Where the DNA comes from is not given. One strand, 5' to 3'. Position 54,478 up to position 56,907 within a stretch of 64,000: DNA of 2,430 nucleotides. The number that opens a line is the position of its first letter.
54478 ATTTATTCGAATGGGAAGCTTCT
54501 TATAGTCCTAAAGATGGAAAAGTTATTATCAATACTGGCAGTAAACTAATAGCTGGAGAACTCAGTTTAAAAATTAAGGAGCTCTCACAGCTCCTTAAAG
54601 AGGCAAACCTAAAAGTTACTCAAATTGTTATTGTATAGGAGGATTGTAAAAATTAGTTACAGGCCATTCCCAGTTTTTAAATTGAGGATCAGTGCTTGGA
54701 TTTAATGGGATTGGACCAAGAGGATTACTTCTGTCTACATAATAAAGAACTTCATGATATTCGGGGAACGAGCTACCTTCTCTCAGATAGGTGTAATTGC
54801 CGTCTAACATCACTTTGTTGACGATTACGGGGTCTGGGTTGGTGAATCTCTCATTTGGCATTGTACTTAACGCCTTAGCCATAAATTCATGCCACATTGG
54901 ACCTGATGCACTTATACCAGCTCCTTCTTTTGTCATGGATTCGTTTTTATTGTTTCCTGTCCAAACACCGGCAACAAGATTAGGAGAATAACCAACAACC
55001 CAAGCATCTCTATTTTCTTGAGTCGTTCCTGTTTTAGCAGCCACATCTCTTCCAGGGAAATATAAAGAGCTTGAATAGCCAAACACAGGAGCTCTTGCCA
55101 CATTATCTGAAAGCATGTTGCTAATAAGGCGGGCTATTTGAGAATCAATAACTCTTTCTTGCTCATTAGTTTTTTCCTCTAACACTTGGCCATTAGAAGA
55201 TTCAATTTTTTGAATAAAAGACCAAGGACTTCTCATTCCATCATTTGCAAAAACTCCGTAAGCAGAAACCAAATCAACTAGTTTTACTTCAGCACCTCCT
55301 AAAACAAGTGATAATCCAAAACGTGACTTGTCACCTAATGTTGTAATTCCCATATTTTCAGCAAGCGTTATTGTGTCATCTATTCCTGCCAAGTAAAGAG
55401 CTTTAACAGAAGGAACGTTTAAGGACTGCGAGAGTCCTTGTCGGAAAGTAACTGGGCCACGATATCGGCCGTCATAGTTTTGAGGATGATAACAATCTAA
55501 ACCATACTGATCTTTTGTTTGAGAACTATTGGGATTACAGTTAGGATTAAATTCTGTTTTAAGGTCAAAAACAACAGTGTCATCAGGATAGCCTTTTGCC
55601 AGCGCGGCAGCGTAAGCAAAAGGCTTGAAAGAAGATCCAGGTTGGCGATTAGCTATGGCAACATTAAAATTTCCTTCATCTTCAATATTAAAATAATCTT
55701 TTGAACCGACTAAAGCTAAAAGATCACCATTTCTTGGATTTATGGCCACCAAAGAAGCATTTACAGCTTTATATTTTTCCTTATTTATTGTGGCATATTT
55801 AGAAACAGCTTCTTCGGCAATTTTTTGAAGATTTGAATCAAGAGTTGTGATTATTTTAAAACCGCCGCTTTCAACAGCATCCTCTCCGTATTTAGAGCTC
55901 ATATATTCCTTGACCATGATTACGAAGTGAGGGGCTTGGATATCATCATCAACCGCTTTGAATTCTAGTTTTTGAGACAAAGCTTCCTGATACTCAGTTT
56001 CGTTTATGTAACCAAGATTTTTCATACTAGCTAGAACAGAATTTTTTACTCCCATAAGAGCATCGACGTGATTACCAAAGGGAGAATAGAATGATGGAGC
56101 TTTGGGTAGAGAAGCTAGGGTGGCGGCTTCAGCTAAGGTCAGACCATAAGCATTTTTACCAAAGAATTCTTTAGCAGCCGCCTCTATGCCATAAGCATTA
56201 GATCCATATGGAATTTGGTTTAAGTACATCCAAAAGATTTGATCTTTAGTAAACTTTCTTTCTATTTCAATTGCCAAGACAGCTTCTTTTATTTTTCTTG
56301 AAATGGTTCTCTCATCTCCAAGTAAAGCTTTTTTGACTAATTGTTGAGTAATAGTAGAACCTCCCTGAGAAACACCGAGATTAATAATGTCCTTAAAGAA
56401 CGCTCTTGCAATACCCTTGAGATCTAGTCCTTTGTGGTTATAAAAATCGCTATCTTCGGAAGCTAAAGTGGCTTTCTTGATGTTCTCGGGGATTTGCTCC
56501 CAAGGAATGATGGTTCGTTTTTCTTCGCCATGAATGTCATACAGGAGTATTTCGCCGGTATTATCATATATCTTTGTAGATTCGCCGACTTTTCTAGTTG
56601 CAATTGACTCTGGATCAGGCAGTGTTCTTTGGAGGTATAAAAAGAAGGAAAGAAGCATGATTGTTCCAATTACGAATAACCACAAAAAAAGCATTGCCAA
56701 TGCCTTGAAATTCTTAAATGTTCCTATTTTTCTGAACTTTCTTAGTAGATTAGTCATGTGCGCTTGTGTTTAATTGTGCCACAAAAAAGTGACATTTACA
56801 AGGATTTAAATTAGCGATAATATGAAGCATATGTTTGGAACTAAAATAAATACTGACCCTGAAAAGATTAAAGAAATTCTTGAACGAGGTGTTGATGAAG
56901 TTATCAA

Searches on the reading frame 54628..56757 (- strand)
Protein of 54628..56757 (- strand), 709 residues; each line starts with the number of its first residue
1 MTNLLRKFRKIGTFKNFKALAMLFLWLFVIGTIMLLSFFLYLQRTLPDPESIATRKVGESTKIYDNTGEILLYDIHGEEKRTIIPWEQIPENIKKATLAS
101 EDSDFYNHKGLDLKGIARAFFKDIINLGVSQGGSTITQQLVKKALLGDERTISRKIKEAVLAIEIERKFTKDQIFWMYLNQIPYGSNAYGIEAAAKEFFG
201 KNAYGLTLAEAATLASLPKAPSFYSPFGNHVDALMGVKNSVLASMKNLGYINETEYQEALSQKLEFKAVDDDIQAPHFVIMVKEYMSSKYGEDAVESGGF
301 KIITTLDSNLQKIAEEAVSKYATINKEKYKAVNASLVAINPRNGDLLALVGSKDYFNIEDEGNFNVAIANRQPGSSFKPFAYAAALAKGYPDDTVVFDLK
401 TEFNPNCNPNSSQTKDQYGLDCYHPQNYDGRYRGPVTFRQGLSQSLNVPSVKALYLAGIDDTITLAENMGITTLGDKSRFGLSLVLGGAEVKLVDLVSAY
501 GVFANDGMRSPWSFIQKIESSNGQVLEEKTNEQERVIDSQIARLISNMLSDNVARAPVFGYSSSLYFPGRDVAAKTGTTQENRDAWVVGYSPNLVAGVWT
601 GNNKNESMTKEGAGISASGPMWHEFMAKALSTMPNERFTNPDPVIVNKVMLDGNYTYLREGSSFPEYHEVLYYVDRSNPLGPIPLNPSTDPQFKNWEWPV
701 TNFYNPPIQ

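Call 13: search_protein_families(library=pfam, proteins=[window:54628-56757:-])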
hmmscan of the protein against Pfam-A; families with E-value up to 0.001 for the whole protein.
window:54628-56757:- (709 aa): 2 families
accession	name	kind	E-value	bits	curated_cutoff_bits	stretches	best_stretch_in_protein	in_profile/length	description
PF00912.28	Transgly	-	5.8e-60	202.2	27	1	74-245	7-177/178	Transglycosylase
PF00905.27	Transpeptidase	-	1.8e-23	83.6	22.1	1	335-626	2-298/299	Penicillin binding protein transpeptidase domain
